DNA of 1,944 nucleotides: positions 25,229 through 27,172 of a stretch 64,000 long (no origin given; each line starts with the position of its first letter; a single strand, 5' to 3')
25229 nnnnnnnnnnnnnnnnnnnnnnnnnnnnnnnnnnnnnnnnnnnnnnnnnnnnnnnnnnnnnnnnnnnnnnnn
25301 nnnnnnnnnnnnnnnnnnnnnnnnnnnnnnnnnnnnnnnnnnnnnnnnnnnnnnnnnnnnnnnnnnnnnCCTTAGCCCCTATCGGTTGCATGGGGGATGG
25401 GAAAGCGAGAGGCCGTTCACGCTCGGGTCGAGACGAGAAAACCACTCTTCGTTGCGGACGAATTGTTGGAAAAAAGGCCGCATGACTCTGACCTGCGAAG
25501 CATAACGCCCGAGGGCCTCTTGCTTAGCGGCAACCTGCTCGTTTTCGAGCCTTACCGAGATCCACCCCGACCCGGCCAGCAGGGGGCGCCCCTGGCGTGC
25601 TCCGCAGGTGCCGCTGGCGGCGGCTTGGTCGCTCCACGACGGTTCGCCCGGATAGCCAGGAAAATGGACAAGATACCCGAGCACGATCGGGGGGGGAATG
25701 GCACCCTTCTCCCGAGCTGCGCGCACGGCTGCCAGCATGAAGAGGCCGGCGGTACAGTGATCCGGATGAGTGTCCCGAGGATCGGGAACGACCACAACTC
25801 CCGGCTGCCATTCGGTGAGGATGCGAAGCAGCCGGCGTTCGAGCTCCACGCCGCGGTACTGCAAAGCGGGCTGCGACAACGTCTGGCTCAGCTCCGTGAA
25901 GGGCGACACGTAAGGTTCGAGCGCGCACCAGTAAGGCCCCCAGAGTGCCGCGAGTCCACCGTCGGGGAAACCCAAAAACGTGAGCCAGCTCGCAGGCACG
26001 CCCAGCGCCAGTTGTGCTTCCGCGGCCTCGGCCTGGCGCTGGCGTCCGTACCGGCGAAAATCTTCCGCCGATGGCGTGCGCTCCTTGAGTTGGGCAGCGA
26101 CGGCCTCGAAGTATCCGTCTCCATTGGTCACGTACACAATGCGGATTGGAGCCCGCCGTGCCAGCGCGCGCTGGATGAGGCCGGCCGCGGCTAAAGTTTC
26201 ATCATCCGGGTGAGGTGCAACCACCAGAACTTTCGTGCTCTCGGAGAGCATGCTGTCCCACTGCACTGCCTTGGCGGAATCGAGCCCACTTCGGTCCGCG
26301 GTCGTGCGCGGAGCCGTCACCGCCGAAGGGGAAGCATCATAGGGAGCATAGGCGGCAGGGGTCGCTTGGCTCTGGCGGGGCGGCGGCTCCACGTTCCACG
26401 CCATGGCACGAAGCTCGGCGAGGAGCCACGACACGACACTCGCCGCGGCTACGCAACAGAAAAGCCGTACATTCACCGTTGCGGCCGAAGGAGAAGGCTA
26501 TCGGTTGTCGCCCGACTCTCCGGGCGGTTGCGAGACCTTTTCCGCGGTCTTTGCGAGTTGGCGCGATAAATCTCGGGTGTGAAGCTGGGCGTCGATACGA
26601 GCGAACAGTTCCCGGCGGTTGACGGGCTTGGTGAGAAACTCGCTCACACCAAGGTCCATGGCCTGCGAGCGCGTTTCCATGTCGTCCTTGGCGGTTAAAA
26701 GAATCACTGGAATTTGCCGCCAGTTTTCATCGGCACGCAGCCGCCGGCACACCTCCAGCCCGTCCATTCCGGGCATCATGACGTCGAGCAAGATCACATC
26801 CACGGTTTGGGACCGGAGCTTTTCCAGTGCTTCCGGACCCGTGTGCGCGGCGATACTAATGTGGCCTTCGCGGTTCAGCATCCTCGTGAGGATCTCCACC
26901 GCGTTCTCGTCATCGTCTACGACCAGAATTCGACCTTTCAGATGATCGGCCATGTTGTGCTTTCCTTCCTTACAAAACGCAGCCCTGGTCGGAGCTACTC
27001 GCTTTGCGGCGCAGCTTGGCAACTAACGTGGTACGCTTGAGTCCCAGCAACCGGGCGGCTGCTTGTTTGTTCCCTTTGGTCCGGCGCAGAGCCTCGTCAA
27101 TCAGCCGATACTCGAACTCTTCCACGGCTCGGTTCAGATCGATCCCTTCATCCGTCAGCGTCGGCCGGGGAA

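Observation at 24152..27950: Split NtrC-like module: domain-minimal sigma-54 activator plus stand-alone receiver, co-oriented with PIG-L deacetylase and NrnA-like DHH phosphoesterase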

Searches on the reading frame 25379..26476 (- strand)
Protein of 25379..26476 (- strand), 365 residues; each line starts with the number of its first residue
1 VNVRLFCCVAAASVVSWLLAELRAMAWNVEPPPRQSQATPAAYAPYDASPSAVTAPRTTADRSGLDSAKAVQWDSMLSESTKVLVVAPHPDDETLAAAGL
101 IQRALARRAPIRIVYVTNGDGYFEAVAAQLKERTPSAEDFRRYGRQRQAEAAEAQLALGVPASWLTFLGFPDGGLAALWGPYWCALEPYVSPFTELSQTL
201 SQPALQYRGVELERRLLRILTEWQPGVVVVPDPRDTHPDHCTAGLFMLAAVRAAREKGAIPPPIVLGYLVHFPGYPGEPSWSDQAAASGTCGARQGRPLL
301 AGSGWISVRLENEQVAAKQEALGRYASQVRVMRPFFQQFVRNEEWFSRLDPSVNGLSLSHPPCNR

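Call 3: search_protein_families(library=pfam, proteins=[window:25379-26476:-], max_evalue=0.01)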
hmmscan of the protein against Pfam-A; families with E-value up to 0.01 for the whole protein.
window:25379-26476:- (365 aa): 1 family
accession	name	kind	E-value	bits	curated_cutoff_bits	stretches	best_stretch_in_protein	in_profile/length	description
PF02585.22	PIG-L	-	1.4e-26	93.9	28.2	1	84-250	1-128/129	GlcNAc-PI de-N-acetylase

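Call 7: search_protein_families(library=ncbifam, proteins=[window:25379-26476:-], max_evalue=0.01)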
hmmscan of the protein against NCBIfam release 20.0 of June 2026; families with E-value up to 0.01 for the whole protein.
window:25379-26476:- (365 aa): 5 families
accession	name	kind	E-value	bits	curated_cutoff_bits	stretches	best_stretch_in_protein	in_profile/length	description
TIGR04001.1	thiol_BshB1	equivalog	1.5e-11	44.5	182.5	1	213-251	84-122/226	bacillithiol biosynthesis deacetylase BshB1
TIGR03445.1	mycothiol_MshB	equivalog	1.3e-10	41.7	224.35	1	84-163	1-77/284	N-acetyl-1-D-myo-inositol-2-amino-2-deoxy-alpha-D-glucopyranoside deacetylase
TIGR04000.1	thiol_BshB2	equivalog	8e-08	32.2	195.25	1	82-120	2-40/217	bacillithiol biosynthesis deacetylase BshB2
TIGR03446.1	mycothiol_Mca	equivalog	7.4e-06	25.8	277.15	1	82-254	2-153/283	mycothiol conjugate amidase Mca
NF002557.0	PRK02122.1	subfamily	5.9e-05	21.4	384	1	76-120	366-410/653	glucosamine-6-phosphate deaminase-like protein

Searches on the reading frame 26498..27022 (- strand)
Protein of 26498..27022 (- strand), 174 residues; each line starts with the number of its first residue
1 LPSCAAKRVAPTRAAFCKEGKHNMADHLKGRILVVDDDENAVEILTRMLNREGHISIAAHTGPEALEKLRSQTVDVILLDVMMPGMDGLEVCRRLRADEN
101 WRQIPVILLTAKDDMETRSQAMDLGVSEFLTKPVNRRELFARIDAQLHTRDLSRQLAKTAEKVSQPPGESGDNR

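Call 3: search_protein_families(library=pfam, proteins=[window:26498-27022:-], max_evalue=0.01)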
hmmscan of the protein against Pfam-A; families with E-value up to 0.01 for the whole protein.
window:26498-27022:- (174 aa): 2 families
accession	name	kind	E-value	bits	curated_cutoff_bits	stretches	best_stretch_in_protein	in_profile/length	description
PF00072.30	Response_reg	-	8.9e-33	113.2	30.2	1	32-143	1-110/111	Response regulator receiver domain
PF23198.2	PDE8A_N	-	0.00017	21.9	29.6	1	32-124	13-106/147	PDE8A-like, N-terminal domain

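Call 7: search_protein_families(library=ncbifam, proteins=[window:26498-26953:-], max_evalue=0.01)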
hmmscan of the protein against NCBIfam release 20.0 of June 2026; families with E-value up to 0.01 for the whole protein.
window:26498-26953:- (151 aa): 103 families (the best 25 are shown)
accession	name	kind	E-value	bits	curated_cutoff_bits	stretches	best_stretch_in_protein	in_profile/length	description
NF007135.0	PRK09581.1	equivalog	3e-37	128.5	474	1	7-135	3-131/457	PleD family two-component system response regulator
NF007005.1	PRK09468.1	equivalog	6.7e-30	104.2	331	1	7-129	4-124/237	osmolarity response regulator transcription factor OmpR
TIGR02154.1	PhoB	equivalog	7.7e-30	103.9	296.2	1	8-126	4-122/226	phosphate regulon transcriptional regulator PhoB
NF040689.1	MtrAB_MtrA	equivalog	1.4e-29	103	300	1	9-129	1-118/219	MtrAB system response regulator MtrA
NF040534.1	resp_reg_YycF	equivalog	1.7e-29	102.8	340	1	8-131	2-122/231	response regulator YycF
NF045944.1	ResRegRpaBCyano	equivalog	4.1e-28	98.3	330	1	10-132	1-120/229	response regulator transcription factor RpaB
NF053854.1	RespRegPhoBBctds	equivalog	9.4e-27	93.8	270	1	9-132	1-123/225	two-component system response regulator PhoB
NF008199.0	PRK10955.1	equivalog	8.1e-26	91.4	341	1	8-136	3-127/232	envelope stress response regulator transcription factor CpxR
NF008296.0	PRK11083.1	equivalog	2e-25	89.5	273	1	7-132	4-126/228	two-component system response regulator CreB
NF033117.2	vanR_ACDEGLN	exception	4.7e-25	88.5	350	1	9-129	1-118/226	VanR-ABDEGLN family response regulator transcription factor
NF041734.1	resp_reg_RppA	equivalog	8.9e-25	87.4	250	1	8-127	2-120/229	two-component system response regulator RppA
NF033120.0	vanR_FM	exception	1e-24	87.5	460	1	9-126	6-120/231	vancomycin resistance response regulator transcription factor, VanR-F/VanR-M family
NF041733.1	resp_reg_CseB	equivalog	1.9e-24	86.4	350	1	8-134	2-125/228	two-component system response regulator CseB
TIGR01387.1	cztR_silR_copR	subfamily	1.3e-23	83.8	279.2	1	9-128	1-118/218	heavy metal response regulator transcription factor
NF012227.0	AdeR_RR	equivalog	2.4e-23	82.8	340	1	4-134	9-136/239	efflux system response regulator transcription factor AdeR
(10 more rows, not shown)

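Call 31: search_solved_structures(query=window:26498-26953:-, max_evalue=1e-10)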
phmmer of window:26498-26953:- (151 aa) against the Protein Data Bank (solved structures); distinct sequences matched with E-value up to 1e-10: 177 (the best 60 are shown).
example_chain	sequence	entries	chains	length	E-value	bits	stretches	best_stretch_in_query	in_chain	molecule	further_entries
9g85_A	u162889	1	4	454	7.7e-43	148.9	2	6-122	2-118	Response regulator PleD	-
2wb4_A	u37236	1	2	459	8e-43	148.8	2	6-122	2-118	DIGUANYLATE CYCLASE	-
9g86_A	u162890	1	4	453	1.1e-42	148.4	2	7-122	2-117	Response regulator PleD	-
1w25_A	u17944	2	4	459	1.1e-42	148.4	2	7-122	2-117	STALKED-CELL DIFFERENTIATION CONTROLLING PROTEIN | RESPONSE REGULATOR PLED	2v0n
1mvo_A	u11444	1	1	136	2.1e-26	95.7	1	4-129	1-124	PhoP response regulator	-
2zwm_A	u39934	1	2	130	3.4e-24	88.5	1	8-126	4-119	Transcriptional regulatory protein yycF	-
3f6p_A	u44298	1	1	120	4.7e-24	88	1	8-125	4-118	Transcriptional regulatory protein yycF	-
3nhz_A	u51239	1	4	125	7.1e-24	87.5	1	3-128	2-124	Two component system transcriptional regulator mtrA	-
2gwr_A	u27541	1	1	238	1.8e-23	86.1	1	3-128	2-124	DNA-binding response regulator mtrA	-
8fk2_A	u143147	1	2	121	8.7e-23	83.9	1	8-125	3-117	Putative response regulator CovR VicR-like protein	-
9ji3_J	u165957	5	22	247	1.8e-22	83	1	7-124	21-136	DNA-binding response regulator | Possible two component system response transcriptional positive regulator PhoP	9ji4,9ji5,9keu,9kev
3r0j_A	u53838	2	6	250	1.8e-22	82.9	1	7-124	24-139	POSSIBLE TWO COMPONENT SYSTEM RESPONSE TRANSCRIPTIONAL POSITIVE REGULATOR PHOP | Response regulator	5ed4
4ja2_A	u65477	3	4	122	3.8e-22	81.9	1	8-117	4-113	Response regulator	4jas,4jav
6azr_B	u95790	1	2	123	4.7e-22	81.6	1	7-117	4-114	Chemotaxis regulator-transmits chemoreceptor signals to flagelllar motor components CheY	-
3dge_C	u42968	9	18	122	5.2e-22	81.4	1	8-117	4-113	Response regulator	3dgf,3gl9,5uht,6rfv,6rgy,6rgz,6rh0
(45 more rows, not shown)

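Call 63: search_solved_structures(query=window:26498-26953:-, max_evalue=1e-40, show_alignments=1)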
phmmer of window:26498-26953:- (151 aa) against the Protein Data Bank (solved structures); distinct sequences matched with E-value up to 1e-40: 4.
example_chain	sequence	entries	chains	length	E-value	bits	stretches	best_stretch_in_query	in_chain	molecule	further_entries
9g85_A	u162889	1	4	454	7.7e-43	148.9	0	6-122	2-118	Response regulator PleD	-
2wb4_A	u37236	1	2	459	8e-43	148.8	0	6-122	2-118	DIGUANYLATE CYCLASE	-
9g86_A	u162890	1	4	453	1.1e-42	148.4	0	7-122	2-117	Response regulator PleD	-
1w25_A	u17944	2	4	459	1.1e-42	148.4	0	7-122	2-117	STALKED-CELL DIFFERENTIATION CONTROLLING PROTEIN | RESPONSE REGULATOR PLED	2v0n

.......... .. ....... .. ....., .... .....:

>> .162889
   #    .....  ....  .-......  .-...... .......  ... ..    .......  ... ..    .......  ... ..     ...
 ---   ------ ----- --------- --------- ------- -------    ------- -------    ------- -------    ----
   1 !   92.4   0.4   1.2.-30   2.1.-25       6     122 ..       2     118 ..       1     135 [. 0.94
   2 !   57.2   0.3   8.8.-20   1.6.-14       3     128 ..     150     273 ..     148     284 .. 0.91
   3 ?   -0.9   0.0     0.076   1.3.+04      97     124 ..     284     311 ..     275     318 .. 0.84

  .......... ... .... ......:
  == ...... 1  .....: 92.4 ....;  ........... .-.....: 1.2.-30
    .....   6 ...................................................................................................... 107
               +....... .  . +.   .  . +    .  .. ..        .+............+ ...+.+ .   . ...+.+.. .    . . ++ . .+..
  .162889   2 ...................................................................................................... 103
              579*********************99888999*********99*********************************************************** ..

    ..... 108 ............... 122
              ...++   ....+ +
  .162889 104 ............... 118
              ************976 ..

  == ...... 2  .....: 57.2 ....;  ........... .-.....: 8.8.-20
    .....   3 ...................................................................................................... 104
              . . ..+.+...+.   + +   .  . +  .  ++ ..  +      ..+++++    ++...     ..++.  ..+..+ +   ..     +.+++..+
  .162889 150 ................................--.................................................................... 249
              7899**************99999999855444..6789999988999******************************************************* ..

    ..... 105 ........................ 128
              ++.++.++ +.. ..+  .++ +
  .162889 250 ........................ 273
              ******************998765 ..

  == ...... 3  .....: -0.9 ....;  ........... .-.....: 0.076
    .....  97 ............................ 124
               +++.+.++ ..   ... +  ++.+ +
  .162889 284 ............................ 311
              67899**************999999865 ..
